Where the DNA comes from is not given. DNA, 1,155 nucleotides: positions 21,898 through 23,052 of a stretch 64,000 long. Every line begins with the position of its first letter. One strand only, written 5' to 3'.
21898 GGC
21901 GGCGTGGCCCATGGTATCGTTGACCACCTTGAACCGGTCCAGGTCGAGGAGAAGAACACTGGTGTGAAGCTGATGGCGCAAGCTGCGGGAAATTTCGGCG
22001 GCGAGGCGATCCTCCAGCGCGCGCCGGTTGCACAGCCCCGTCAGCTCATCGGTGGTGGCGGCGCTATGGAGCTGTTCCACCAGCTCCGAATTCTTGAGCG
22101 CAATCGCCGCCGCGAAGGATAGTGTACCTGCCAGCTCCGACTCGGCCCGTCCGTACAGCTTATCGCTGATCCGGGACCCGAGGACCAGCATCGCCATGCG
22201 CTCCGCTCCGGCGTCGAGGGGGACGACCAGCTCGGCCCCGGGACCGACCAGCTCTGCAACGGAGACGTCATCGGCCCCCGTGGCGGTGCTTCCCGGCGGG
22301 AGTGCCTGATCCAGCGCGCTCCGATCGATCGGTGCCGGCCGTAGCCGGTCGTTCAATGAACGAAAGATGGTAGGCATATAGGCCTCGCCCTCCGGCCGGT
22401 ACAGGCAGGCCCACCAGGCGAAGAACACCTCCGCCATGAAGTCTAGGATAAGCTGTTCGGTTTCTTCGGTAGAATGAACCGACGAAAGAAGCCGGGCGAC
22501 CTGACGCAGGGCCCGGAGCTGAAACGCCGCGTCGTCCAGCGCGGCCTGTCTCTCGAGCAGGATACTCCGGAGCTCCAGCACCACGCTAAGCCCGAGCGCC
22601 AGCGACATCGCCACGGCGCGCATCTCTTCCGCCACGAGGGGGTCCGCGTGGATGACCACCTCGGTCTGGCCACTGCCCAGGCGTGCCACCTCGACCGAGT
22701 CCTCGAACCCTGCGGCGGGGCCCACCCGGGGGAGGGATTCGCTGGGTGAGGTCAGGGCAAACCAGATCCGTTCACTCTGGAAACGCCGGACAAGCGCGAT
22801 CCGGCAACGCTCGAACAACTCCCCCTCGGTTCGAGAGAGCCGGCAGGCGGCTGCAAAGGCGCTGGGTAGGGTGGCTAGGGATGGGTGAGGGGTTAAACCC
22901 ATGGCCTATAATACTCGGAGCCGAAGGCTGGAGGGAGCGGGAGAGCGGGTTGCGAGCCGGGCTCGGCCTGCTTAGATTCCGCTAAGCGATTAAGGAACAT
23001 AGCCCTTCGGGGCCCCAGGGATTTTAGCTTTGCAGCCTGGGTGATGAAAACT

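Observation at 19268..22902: Tightly coupled GAF-GGDEF / CGNR zinc-finger / tandem-kinase operon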

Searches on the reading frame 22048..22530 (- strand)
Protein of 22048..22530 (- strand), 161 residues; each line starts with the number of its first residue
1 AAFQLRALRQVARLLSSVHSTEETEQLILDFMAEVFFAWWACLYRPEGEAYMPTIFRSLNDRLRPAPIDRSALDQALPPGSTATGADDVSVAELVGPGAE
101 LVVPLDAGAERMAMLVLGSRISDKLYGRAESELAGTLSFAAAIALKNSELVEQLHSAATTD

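Call 20: search_protein_families(library=pfam, proteins=[window:22048-22530:-], max_evalue=10)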
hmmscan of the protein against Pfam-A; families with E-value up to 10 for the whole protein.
seq(161 aa): 2 families
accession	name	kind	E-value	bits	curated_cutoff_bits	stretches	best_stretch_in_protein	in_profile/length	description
PF13492.12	GAF_3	-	2.8e-05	25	27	1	24-147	5-129/129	GAF domain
PF13185.12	GAF_2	-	0.037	14.7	28.6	1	90-145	81-135/136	GAF domain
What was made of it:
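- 22054..22470 (-): Cyclase GAF-like domain (aa 145-283). GAF_3 at E 2.8e-5, 25 bits against GA 27, with full model coverage (call 20).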

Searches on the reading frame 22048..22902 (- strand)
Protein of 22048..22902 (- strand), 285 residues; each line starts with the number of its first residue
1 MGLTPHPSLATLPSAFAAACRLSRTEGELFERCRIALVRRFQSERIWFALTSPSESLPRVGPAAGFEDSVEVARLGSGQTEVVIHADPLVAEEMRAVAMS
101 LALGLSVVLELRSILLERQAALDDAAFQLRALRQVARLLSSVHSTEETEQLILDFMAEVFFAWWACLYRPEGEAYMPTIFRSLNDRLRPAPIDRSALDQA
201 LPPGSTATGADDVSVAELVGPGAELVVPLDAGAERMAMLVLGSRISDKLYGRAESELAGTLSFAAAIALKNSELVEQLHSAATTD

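Call 20: search_protein_families(library=pfam, proteins=[window:22048-22902:-], max_evalue=10)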
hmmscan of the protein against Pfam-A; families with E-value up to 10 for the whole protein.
seq(285 aa): 1 family
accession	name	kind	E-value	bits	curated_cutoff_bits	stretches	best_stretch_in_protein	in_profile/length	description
PF13185.12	GAF_2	-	0.071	13.7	28.6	1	215-269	82-135/136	GAF domain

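Call 31: search_protein_representatives(protein=window:22078-22902:-)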
Query: 275 residues. Proteins with E-value up to 0.001 (for the whole library): 69; up to 1e-10: 56; up to 1e-30: 25. The best 69 are listed.
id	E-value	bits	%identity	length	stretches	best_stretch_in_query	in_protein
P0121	1.1e-147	506.5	86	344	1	1-275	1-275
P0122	3.3e-98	344.4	84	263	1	2-195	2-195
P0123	9.0e-98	343.0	63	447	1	8-275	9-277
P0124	5.6e-89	314.1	85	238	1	26-198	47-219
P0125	5.4e-78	278.2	88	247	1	73-223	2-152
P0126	1.8e-76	273.2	84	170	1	57-209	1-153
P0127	2.8e-73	262.7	58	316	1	8-233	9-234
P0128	5.7e-73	261.7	58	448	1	3-275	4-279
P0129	6.1e-56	205.9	57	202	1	5-182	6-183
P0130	1.1e-52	195.3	42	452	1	12-274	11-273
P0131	3.1e-50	187.2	84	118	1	1-110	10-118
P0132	2.4e-48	181.0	67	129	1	29-156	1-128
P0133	1.0e-45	172.4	58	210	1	11-161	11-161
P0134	4.0e-45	170.5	70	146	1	1-128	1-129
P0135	3.5e-43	164.1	42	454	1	5-275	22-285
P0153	1.6e-18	83.3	34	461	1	68-275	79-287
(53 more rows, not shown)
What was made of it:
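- The cyclase sensor region is rare: 69 clusters at 50% identity among 1.84 billion representatives (call 31).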

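Call 32: find_encoding_contigs(protein=P0130, flank=6000, max_places=4)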
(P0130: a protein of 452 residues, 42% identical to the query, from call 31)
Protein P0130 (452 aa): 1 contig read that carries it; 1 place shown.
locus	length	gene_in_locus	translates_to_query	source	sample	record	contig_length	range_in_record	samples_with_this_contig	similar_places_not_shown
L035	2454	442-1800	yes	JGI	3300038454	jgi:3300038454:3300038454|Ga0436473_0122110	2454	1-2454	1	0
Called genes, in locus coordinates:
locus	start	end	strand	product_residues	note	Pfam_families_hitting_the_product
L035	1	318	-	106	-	?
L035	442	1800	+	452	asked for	PF00990:GGDEF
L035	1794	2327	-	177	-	-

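Call 35: find_encoding_contigs(protein=P0135, flank=6000, max_places=4)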
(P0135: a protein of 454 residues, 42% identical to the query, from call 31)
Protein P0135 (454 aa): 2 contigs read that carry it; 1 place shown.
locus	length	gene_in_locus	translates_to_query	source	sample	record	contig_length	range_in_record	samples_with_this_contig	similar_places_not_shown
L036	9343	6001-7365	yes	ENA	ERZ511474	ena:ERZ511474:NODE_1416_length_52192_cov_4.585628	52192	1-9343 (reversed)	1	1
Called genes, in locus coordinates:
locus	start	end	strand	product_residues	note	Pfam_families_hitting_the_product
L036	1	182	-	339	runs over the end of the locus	PF17170:DUF5128 (weak)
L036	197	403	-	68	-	-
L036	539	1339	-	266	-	PF01061:ABC2_membrane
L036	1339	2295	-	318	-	PF00005:ABC_tran, PF13304:AAA_21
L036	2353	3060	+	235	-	PF00733:Asn_synthase, PF02568:ThiI (faint), PF06508:QueC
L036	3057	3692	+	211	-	PF04055:Radical_SAM (weak)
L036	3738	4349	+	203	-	PF13328:HD_4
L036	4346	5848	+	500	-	PF00149:Metallophos, PF02872:5_nucleotid_C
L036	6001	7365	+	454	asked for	PF00990:GGDEF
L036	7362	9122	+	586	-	PF00069:Pkinase, PF07714:PK_Tyr_Ser-Thr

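Call 36: find_encoding_contigs(protein=P0153, flank=6000, max_places=4)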
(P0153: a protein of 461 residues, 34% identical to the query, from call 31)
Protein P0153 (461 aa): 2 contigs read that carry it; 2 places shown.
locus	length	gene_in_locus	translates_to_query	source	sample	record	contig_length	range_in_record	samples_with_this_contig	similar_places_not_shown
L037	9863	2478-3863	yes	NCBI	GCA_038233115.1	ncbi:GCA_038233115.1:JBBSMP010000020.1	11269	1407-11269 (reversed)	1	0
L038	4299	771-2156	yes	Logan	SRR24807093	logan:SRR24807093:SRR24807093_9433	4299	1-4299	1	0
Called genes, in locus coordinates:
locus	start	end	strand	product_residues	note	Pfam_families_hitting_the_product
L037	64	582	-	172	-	PF00127:Copper-bind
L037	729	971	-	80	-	PF01883:FeS_assembly_P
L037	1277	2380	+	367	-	PF00365:PFK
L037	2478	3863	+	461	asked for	PF00990:GGDEF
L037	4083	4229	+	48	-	-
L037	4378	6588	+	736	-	PF02897:Peptidase_S9_N, PF00326:Peptidase_S9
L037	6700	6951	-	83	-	-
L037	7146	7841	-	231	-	PF13441:Gly-zipper_YMGG, PF13488:Gly-zipper_Omp, PF00691:OmpA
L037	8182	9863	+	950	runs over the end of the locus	PF02739:5_3_exonuc_N, PF01367:5_3_exonuc, PF01612:DNA_pol_A_exo1, PF22619:DNA_polI_exo1, PF00476:DNA_pol_A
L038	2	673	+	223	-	?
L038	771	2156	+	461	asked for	PF00990:GGDEF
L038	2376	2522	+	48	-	-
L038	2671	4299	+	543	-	?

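Call 40: find_homologous_proteins(query=L036:7362-9119:+, max_evalue=1e-30)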
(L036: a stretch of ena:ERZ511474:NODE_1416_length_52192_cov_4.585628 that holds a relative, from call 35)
Query L036:7362-9119:+ (586 aa): 3587 proteins with E <= 1e-30 among 8000 candidates; the best 120 are listed.
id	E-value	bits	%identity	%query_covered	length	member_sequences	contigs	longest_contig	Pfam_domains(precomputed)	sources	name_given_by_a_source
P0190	0.0e+0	1278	100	100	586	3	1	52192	PF07714.24,PF00069.32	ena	-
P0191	1.5e-233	795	63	100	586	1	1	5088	PF07714.24,PF00069.32,PF03109.23,PF01636.30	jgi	jgi:serine/threonine protein kinase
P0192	8.9e-233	792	63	100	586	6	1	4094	PF07714.24,PF00069.32,PF03109.23,PF01636.30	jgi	jgi:eukaryotic-like serine/threonine-protein kinase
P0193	2.0e-228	778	62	99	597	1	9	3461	PF07714.24,PF00069.32,PF01636.30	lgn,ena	-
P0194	4.0e-228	777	64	97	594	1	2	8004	PF07714.24,PF00069.32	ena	-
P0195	9.7e-228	775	63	97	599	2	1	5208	PF07714.24,PF00069.32,PF03109.23,PF01636.30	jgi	-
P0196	1.8e-227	775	62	97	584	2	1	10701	PF07714.24,PF00069.32,PF03109.23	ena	-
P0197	7.3e-227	773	63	99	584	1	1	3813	PF07714.24,PF00069.32,PF03109.23,PF01636.30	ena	-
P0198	2.6e-226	771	62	99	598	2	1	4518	PF07714.24,PF00069.32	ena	-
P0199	3.1e-226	770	62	97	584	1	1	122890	PF07714.24,PF00069.32,PF01636.30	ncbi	-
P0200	4.3e-226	770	62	99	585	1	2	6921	PF07714.24,PF00069.32,PF01636.30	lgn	-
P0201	4.6e-226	770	63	99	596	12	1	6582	PF07714.24,PF00069.32,PF01636.30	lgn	-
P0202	4.6e-226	770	63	96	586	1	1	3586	PF07714.24,PF00069.32,PF03109.23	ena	-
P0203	9.4e-226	769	63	99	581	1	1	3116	PF07714.24,PF00069.32,PF03109.23,PF01636.30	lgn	-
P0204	1.3e-225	768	63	96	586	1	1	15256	PF07714.24,PF00069.32,PF03109.23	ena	-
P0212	3.8e-224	764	63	99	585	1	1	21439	PF07714.24,PF00069.32,PF03109.23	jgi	jgi:serine/threonine protein kinase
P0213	5.1e-224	763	63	98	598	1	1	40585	PF07714.24,PF00069.32,PF01636.30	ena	-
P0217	1.5e-223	762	60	98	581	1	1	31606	PF07714.24,PF00069.32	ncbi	-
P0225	1.9e-222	758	62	99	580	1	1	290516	PF07714.24,PF00069.32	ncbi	-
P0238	9.6e-222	756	62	99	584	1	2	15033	PF07714.24,PF00069.32,PF03109.23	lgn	-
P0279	5.3e-220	750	61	99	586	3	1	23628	PF07714.24,PF00069.32,PF03109.23,PF01636.30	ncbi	-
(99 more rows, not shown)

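Call 42: find_encoding_contigs(protein=P0212, flank=5000, max_places=1)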
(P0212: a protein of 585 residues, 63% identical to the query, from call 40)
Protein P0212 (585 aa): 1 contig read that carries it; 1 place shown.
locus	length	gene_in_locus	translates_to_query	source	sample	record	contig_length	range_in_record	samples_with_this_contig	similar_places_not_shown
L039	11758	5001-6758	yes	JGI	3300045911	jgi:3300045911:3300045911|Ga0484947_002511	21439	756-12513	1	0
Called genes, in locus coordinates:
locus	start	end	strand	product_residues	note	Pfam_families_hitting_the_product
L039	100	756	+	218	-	PF06508:QueC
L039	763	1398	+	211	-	PF04055:Radical_SAM (weak)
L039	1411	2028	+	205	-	PF13328:HD_4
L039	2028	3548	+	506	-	PF00149:Metallophos, PF02872:5_nucleotid_C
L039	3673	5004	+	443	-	PF13492:GAF_3 (weak), PF00990:GGDEF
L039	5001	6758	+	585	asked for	PF00069:Pkinase, PF07714:PK_Tyr_Ser-Thr, PF03109:ABC1 (weak)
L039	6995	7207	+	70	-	PF00313:CSD, PF08206:OB_RNB (weak)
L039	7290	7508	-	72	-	PF01176:eIF-1a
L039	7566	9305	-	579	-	PF01432:Peptidase_M3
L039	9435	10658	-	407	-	PF07690:MFS_1, PF13347:MFS_2 (weak), PF00083:Sugar_tr, PF07690:MFS_1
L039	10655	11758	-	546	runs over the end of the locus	PF00528:BPD_transp_1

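Call 43: find_encoding_contigs(protein=P0238, flank=5000, max_places=1)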
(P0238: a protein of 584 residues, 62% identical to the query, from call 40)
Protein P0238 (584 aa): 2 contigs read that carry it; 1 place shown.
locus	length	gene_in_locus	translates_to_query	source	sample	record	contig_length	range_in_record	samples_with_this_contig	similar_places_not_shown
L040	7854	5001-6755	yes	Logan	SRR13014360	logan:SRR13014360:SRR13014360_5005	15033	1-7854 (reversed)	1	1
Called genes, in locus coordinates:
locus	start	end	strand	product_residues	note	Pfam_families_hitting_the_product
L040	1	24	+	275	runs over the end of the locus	PF00884:Sulfatase (faint), PF01663:Phosphodiest, PF01676:Metalloenzyme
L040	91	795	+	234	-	PF00733:Asn_synthase, PF06508:QueC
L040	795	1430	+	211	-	PF04055:Radical_SAM (weak)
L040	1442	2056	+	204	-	PF13328:HD_4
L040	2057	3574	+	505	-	PF00149:Metallophos, PF02872:5_nucleotid_C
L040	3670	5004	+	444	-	PF00990:GGDEF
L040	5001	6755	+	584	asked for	PF00069:Pkinase, PF03109:ABC1 (faint), PF00069:Pkinase, PF07714:PK_Tyr_Ser-Thr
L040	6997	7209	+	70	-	PF00313:CSD, PF08206:OB_RNB (weak)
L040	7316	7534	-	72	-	PF01176:eIF-1a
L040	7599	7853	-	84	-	?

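Call 44: find_encoding_contigs(protein=P0279, flank=5000, max_places=1)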
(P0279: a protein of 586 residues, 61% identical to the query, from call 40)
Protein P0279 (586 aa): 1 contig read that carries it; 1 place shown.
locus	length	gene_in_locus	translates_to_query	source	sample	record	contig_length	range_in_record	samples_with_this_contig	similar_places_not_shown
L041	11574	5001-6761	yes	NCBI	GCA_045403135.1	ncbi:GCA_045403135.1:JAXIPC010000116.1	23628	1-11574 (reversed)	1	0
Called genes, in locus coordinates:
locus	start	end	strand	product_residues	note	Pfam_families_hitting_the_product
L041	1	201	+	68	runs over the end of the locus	PF10049:DUF2283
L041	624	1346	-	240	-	-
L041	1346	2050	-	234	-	-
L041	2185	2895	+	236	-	-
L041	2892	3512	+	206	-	PF13328:HD_4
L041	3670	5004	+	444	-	PF00990:GGDEF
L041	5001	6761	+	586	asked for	PF00069:Pkinase, PF07714:PK_Tyr_Ser-Thr (weak), PF03109:ABC1 (faint), PF00069:Pkinase, PF01636:APH (faint), PF07714:PK_Tyr_Ser-Thr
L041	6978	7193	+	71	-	PF00313:CSD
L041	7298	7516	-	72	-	PF01176:eIF-1a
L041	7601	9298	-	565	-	PF01432:Peptidase_M3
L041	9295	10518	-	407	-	PF13347:MFS_2, PF07690:MFS_1, PF12832:MFS_1_like, PF00083:Sugar_tr, PF13347:MFS_2 (weak), PF07690:MFS_1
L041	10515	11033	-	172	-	PF00528:BPD_transp_1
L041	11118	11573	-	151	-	?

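Call 45: find_encoding_contigs(protein=P0217, flank=5000, max_places=1)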
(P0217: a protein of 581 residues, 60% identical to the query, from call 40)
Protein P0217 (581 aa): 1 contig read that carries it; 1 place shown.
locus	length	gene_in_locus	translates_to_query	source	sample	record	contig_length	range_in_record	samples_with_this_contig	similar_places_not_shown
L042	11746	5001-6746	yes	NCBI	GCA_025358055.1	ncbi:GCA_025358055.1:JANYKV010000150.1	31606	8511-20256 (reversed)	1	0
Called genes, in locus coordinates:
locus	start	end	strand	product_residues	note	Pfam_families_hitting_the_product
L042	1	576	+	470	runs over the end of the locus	PF03364:Polyketide_cyc, PF01370:Epimerase, PF08338:DUF1731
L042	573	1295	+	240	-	PF02568:ThiI (faint), PF06508:QueC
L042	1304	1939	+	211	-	PF04055:Radical_SAM (weak)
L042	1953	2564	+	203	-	PF13328:HD_4 (weak)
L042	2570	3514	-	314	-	PF00132:Hexapep (faint), PF25087:GMPPB_C (faint)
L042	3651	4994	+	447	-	PF00990:GGDEF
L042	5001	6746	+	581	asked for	PF00069:Pkinase, PF07714:PK_Tyr_Ser-Thr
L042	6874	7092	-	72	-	PF01176:eIF-1a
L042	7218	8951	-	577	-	PF01432:Peptidase_M3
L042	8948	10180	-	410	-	PF13347:MFS_2 (faint), PF00083:Sugar_tr, PF07690:MFS_1, PF12832:MFS_1_like (weak), PF07690:MFS_1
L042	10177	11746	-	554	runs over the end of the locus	PF00528:BPD_transp_1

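Call 46: find_encoding_contigs(protein=P0199, flank=5000, max_places=1)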
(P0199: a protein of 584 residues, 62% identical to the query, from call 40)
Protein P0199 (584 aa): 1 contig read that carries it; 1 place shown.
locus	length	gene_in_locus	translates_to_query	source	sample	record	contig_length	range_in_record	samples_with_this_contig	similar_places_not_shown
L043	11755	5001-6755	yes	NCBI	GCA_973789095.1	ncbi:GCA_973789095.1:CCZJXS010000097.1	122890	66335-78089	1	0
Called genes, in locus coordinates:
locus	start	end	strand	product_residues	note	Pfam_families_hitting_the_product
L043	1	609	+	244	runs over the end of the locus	PF04055:Radical_SAM (weak)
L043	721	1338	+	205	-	PF13328:HD_4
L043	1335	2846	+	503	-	PF00149:Metallophos, PF02872:5_nucleotid_C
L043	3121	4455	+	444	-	PF13492:GAF_3 (weak), PF00990:GGDEF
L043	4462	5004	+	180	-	PF07336:ABATE, PF11706:zf-CGNR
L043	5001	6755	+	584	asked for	PF00069:Pkinase, PF01636:APH (faint), PF00069:Pkinase, PF07714:PK_Tyr_Ser-Thr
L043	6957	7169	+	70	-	PF00313:CSD, PF08206:OB_RNB (weak)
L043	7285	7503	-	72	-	PF01176:eIF-1a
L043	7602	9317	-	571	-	PF01432:Peptidase_M3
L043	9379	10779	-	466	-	PF01425:Amidase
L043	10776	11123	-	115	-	-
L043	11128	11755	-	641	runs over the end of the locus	PF10101:DUF2339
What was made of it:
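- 22054..22470 (-): 'GAF_3 (weak)' is precomputed for the orthologues in L039 and L043 (calls 42, 46).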

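Call 47: find_encoding_contigs(protein=P0225, flank=5000, max_places=1)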
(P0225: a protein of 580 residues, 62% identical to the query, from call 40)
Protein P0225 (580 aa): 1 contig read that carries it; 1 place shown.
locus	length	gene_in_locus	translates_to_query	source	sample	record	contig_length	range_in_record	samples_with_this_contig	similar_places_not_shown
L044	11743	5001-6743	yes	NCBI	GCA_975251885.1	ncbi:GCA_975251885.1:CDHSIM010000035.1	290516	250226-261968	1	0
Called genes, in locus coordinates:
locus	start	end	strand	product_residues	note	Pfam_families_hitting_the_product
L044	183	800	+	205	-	PF13328:HD_4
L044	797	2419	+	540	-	PF00149:Metallophos, PF02872:5_nucleotid_C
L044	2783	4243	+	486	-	PF00990:GGDEF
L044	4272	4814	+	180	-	PF07336:ABATE, PF11706:zf-CGNR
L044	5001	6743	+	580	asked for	PF00069:Pkinase, PF07714:PK_Tyr_Ser-Thr (weak), PF00069:Pkinase, PF07714:PK_Tyr_Ser-Thr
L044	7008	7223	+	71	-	PF00313:CSD, PF08206:OB_RNB (weak)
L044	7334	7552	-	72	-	PF01176:eIF-1a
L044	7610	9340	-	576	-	PF01432:Peptidase_M3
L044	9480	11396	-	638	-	PF10101:DUF2339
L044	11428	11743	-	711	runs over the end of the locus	PF01636:APH (faint), PF14827:dCache_3 (weak), PF00672:HAMP, PF00069:Pkinase, PF03109:ABC1 (faint), PF07714:PK_Tyr_Ser-Thr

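Call 48: find_encoding_contigs(protein=P0213, flank=5000, max_places=1)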
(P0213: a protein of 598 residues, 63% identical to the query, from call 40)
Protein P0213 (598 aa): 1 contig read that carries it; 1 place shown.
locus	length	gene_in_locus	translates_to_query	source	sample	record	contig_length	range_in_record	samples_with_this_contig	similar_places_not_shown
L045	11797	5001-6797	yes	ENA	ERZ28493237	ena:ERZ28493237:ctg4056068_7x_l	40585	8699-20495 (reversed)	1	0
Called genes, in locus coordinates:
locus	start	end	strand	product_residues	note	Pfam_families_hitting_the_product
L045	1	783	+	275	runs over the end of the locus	PF01663:Phosphodiest, PF01676:Metalloenzyme, PF00884:Sulfatase (weak)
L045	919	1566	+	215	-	PF06508:QueC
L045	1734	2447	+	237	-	-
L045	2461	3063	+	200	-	PF13328:HD_4 (weak)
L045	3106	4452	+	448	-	PF00990:GGDEF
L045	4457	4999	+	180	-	PF07336:ABATE, PF11706:zf-CGNR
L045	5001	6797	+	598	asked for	PF01636:APH (faint), PF00069:Pkinase, PF07714:PK_Tyr_Ser-Thr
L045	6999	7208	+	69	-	PF00313:CSD, PF08206:OB_RNB (weak)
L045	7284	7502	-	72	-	PF01176:eIF-1a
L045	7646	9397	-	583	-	PF01432:Peptidase_M3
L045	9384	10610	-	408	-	PF00083:Sugar_tr, PF07690:MFS_1, PF12832:MFS_1_like (weak), PF13347:MFS_2 (faint), PF07690:MFS_1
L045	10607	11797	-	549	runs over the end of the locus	PF00528:BPD_transp_1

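Call 74: find_related_loci(query=A5, collection=metagenome_contigs, flank=3500)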
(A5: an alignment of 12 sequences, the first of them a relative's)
Query A5 (585 aa) in metagenome_contigs; peptide patterns used: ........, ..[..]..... (x = any residue, [..] = any of these).
600 stretches matched a pattern (row limit reached: there are more); 556 encode a relative of the query (tblastn E <= 1e-3); the best 80 are kept; 80 distinct loci.
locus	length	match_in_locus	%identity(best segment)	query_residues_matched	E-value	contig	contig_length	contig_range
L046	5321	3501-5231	83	7-584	0e+0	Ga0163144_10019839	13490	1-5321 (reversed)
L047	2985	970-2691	64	12-580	0e+0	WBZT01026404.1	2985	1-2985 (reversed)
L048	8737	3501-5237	65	7-583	0e+0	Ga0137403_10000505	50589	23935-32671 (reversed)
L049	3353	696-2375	64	5-565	0e+0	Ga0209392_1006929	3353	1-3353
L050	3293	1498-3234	63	14-585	0e+0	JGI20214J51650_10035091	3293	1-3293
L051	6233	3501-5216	63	12-580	0e+0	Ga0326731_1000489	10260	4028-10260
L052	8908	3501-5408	61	12-580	0e+0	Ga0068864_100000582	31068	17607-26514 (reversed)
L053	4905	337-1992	64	12-565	0e+0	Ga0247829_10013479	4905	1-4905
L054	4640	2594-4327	63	7-584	0e+0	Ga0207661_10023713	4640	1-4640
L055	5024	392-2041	65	12-564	0e+0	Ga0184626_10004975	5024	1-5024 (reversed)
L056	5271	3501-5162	63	7-563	0e+0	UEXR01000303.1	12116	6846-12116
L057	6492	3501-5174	64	7-565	0e+0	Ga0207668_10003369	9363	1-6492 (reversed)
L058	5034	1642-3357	62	10-580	0e+0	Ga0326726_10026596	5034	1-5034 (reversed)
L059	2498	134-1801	64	9-565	0e+0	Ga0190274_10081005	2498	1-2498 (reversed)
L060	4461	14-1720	61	11-581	0e+0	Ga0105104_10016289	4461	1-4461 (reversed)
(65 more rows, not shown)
